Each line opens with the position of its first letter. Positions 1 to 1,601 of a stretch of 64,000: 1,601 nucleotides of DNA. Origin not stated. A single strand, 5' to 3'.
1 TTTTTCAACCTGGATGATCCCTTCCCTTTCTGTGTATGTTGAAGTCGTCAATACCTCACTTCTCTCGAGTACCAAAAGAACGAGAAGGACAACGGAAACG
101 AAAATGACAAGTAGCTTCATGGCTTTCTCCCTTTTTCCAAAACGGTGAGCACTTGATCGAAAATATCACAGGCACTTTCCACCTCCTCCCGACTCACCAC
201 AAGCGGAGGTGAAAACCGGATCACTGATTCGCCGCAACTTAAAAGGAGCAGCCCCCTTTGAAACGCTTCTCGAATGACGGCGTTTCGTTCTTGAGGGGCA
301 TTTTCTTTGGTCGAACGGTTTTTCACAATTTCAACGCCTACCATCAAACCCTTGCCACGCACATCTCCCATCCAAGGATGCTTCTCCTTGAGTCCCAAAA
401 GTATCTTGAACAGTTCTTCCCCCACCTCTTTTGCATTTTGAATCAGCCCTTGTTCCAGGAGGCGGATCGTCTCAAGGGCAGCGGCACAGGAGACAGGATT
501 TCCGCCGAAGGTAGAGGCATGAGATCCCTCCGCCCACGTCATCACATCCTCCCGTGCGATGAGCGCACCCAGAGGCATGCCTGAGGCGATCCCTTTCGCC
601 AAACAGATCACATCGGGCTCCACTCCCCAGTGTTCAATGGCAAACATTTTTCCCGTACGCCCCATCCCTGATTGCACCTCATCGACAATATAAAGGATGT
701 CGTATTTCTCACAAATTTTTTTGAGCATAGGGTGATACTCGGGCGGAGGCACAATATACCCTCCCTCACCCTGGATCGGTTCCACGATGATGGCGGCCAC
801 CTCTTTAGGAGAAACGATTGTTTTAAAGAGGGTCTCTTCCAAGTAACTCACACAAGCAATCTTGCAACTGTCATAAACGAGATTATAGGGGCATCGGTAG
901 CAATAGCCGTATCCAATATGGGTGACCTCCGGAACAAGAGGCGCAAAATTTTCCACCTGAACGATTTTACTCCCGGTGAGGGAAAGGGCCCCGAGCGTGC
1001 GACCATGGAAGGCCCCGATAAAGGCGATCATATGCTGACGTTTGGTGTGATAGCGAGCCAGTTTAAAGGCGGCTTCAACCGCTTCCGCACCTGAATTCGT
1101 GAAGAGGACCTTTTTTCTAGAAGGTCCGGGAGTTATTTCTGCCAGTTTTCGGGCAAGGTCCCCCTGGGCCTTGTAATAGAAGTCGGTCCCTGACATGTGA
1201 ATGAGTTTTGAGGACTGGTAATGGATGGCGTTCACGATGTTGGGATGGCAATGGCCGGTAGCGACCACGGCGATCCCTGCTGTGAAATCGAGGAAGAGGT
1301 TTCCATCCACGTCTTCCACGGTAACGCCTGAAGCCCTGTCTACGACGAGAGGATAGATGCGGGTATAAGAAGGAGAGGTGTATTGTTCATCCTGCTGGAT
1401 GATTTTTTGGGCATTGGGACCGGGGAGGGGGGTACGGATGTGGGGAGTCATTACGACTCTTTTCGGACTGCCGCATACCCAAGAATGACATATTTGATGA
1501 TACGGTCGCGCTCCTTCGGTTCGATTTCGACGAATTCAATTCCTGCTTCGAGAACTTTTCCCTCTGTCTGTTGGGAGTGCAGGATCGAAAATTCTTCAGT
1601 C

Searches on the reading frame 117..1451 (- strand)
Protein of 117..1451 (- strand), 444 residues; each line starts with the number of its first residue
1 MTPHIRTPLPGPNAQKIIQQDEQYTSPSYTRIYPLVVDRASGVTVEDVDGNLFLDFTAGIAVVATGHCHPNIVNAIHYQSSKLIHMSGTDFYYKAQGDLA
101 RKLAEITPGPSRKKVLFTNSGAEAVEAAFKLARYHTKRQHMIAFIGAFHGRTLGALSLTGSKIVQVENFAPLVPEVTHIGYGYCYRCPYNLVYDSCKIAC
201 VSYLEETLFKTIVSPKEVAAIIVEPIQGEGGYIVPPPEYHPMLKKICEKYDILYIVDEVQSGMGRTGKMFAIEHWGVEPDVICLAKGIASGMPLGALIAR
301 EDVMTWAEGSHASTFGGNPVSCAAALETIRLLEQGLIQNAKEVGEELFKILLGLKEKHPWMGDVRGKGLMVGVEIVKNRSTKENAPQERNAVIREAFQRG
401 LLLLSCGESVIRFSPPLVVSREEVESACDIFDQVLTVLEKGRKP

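Call 50: search_protein_families(library=pfam, proteins=[window:117-1451:-], max_evalue=0.0001)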
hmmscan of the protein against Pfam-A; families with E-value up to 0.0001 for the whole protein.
window:117-1451:- (444 aa): 1 family
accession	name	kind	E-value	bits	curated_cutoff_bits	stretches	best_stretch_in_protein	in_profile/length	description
PF00202.27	Aminotran_3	-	6.6e-126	420.7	30.5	1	29-435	6-403/403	Aminotransferase class-III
